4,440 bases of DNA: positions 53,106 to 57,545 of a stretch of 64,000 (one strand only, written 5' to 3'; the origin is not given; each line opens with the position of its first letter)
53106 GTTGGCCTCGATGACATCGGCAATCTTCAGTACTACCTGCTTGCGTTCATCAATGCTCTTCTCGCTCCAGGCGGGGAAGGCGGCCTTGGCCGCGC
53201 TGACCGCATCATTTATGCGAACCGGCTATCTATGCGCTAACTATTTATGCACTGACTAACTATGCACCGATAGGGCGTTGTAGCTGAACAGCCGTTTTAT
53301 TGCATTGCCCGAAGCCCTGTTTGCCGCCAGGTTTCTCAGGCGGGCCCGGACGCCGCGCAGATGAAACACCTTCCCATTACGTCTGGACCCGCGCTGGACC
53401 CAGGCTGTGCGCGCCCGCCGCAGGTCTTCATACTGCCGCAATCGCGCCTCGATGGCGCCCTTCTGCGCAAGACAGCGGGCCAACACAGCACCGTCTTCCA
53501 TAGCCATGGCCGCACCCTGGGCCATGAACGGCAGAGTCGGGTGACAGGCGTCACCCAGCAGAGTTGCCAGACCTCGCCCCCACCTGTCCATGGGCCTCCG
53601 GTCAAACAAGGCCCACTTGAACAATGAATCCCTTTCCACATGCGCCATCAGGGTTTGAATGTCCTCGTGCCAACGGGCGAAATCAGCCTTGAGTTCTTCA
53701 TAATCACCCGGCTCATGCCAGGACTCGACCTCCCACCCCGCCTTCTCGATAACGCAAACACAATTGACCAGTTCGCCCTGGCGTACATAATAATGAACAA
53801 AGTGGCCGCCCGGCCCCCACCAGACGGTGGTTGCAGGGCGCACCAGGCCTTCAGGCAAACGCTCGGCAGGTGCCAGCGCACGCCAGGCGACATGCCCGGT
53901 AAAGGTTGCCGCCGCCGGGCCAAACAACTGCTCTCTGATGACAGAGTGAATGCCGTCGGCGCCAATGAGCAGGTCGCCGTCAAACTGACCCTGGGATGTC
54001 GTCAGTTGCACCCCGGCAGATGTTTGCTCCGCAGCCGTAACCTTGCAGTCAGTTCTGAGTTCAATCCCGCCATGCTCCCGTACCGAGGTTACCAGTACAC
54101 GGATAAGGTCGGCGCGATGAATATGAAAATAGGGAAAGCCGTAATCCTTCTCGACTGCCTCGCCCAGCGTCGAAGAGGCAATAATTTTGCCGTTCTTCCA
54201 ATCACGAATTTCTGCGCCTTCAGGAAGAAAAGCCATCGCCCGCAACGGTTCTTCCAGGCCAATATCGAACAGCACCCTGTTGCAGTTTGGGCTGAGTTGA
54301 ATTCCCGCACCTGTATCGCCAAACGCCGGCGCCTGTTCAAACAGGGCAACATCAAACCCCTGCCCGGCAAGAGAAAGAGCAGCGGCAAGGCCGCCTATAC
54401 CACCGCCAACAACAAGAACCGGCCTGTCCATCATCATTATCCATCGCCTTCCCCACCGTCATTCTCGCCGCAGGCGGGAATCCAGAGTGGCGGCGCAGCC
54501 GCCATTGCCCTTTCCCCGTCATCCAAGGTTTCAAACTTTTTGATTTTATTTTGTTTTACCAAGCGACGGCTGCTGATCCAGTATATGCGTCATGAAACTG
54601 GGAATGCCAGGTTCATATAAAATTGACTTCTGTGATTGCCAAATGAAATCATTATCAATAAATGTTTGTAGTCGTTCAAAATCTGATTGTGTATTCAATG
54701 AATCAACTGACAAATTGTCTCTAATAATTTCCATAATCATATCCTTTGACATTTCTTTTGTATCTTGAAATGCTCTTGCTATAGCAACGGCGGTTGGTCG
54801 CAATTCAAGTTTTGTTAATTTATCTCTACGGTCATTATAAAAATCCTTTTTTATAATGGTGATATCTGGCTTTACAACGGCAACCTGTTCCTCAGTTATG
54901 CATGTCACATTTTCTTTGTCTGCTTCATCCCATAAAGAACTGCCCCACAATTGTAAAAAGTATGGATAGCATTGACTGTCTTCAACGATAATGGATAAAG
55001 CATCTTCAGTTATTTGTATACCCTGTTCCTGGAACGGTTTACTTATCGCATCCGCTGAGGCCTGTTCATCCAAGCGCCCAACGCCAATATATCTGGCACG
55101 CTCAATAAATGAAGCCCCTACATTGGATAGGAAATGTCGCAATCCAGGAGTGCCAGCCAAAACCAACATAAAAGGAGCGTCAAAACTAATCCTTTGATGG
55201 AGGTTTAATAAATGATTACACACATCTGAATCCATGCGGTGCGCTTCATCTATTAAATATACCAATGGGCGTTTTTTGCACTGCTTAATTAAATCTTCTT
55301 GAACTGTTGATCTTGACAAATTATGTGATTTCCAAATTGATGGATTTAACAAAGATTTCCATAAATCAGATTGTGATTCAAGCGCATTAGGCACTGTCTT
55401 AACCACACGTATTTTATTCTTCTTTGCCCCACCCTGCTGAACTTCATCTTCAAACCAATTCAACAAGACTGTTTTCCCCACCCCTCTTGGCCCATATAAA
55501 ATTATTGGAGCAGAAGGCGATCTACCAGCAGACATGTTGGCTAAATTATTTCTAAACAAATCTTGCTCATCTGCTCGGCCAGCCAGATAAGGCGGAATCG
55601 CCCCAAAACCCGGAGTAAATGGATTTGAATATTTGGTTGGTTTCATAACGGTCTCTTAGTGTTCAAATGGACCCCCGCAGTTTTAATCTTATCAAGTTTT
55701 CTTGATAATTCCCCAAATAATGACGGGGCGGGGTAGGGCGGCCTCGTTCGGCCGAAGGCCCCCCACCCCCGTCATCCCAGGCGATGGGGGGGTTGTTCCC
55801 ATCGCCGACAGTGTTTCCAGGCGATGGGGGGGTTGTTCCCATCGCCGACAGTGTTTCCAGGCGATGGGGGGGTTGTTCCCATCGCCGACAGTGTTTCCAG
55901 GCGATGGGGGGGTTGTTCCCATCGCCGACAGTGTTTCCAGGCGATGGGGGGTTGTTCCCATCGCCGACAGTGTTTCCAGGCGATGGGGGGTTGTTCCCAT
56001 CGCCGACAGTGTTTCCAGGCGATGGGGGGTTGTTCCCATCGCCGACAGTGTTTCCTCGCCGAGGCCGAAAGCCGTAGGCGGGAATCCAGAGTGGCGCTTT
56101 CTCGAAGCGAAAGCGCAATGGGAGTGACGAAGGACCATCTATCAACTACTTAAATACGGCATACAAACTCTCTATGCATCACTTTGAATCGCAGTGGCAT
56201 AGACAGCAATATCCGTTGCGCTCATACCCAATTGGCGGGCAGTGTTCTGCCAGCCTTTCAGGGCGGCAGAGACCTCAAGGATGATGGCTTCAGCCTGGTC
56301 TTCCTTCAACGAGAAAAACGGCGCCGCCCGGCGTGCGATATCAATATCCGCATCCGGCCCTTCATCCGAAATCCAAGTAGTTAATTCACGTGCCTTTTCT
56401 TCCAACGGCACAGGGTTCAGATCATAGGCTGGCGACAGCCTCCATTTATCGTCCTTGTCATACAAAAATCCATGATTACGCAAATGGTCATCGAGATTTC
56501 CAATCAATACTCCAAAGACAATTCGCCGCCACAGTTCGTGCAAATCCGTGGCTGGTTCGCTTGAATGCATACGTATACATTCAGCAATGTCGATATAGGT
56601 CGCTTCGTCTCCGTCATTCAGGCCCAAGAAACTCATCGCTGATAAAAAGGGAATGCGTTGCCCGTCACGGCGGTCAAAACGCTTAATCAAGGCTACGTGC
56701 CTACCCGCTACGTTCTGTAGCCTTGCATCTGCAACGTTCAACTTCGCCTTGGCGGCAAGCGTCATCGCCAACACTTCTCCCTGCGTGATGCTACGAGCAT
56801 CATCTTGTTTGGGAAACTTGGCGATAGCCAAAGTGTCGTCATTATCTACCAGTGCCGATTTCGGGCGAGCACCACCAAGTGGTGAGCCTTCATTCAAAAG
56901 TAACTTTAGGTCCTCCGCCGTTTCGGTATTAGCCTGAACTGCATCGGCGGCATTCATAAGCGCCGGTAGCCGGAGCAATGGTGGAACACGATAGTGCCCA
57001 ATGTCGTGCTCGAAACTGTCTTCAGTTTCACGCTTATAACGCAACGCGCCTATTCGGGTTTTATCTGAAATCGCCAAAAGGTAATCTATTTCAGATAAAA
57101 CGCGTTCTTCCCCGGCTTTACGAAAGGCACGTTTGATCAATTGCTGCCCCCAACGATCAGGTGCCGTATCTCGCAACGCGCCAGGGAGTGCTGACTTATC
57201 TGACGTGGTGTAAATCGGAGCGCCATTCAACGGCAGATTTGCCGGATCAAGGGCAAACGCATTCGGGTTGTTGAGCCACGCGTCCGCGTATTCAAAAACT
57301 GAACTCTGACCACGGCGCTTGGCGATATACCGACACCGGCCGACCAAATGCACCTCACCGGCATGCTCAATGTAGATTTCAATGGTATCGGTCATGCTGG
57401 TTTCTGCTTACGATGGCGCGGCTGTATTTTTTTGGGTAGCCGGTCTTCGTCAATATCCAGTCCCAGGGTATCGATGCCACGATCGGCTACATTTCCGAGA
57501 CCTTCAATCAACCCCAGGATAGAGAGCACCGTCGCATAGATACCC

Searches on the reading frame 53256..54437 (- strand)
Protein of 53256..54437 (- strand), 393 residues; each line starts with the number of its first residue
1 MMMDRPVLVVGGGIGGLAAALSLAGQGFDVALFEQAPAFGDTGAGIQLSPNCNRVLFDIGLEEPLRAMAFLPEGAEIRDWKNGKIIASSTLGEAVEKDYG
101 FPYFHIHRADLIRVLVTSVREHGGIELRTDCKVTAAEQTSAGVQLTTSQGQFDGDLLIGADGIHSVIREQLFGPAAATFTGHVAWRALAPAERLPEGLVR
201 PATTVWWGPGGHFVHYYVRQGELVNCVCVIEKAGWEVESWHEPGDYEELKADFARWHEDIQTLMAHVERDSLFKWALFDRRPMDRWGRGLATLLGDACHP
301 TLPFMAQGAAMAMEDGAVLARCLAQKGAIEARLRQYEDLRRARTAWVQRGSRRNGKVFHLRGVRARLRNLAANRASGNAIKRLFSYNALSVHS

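Call 85: search_protein_families(library=pfam, proteins=[window:53256-54437:-], max_evalue=0.001)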
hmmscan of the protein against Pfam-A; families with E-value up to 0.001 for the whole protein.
window:53256-54437:- (393 aa): 9 families
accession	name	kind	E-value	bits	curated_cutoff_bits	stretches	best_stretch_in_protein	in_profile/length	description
PF01494.25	FAD_binding_3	-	4.3e-27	95.7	22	1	6-345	3-343/349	FAD binding domain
PF01266.30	DAO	-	7.2e-10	39.4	27.9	1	7-44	2-41/353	FAD dependent oxidoreductase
PF07992.20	Pyr_redox_2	-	2.3e-07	31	26.1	1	7-36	3-32/291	Pyridine nucleotide-disulphide oxidoreductase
PF13450.12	NAD_binding_8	-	6.5e-07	30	21.9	1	9-42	1-34/68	NAD(P)-binding Rossmann-like domain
PF00890.30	FAD_binding_2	-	2e-06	27.7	20.4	1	7-40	2-35/414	FAD binding domain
PF03486.20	HI0933_like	-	6.2e-06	26.3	50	0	7-40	3-36/244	HI0933-like protein Rossmann domain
PF04820.20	Trp_halogenase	-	1.1e-05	25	21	0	7-82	2-83/458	Tryptophan halogenase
PF00070.33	Pyr_redox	-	4.9e-05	24.2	22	0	7-40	2-35/82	Pyridine nucleotide-disulphide oxidoreductase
PF12831.13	FAD_oxidored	-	5.4e-05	23.1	27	1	7-40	2-35/416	FAD dependent oxidoreductase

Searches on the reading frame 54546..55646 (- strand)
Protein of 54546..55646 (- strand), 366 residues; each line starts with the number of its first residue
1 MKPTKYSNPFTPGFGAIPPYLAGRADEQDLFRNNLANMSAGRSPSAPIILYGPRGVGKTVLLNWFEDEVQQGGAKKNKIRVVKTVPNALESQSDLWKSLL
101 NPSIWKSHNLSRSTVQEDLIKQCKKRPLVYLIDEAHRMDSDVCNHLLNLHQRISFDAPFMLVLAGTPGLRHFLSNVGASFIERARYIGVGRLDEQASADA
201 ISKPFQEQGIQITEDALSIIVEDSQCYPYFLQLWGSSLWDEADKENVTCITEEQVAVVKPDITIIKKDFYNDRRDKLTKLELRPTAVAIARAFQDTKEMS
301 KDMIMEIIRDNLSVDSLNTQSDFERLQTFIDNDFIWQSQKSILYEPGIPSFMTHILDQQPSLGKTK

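Call 85: search_protein_families(library=pfam, proteins=[window:54546-55646:-], max_evalue=0.001)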
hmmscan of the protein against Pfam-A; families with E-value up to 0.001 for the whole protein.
window:54546-55646:- (366 aa): 8 families
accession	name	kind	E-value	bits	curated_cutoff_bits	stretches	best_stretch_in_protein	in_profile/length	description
PF13401.12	AAA_22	-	4.3e-16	59.9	27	1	47-173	7-130/130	AAA domain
PF13191.12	AAA_16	-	5.6e-09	37.2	32.6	1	21-161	2-166/167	AAA ATPase domain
PF00004.35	AAA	-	4.8e-05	24.2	21.2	1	48-165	1-108/131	ATPase family associated with various cellular activities (AAA)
PF01637.24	ATPase_2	-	5.2e-05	23.6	33.2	1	40-207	15-197/225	ATPase domain predominantly from Archaea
PF07693.20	KAP_NTPase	-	9.6e-05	22.2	20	0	35-99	8-71/293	KAP family P-loop domain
PF13173.12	AAA_14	-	0.00024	21.5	27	1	47-139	4-75/129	AAA domain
PF07728.20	AAA_5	-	0.00063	20.2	22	0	48-150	2-90/139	AAA domain (dynein-related subfamily)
PF05729.18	NACHT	-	0.00095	19.5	26.7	0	47-84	2-39/167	NACHT domain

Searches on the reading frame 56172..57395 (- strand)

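Call 85: search_protein_families(library=pfam, proteins=[window:56172-57395:-], max_evalue=0.001)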
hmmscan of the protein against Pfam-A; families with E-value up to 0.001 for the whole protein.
window:56172-57395:- (407 aa): 2 families
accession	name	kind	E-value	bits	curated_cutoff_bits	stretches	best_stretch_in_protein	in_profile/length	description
PF07804.18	HipA_C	-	1.4e-48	165.8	30.5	1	173-381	3-212/213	HipA-like C-terminal domain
PF13657.11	Couple_hipA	-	1.4e-07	32.4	22.5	1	25-120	14-98/99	HipA N-terminal domain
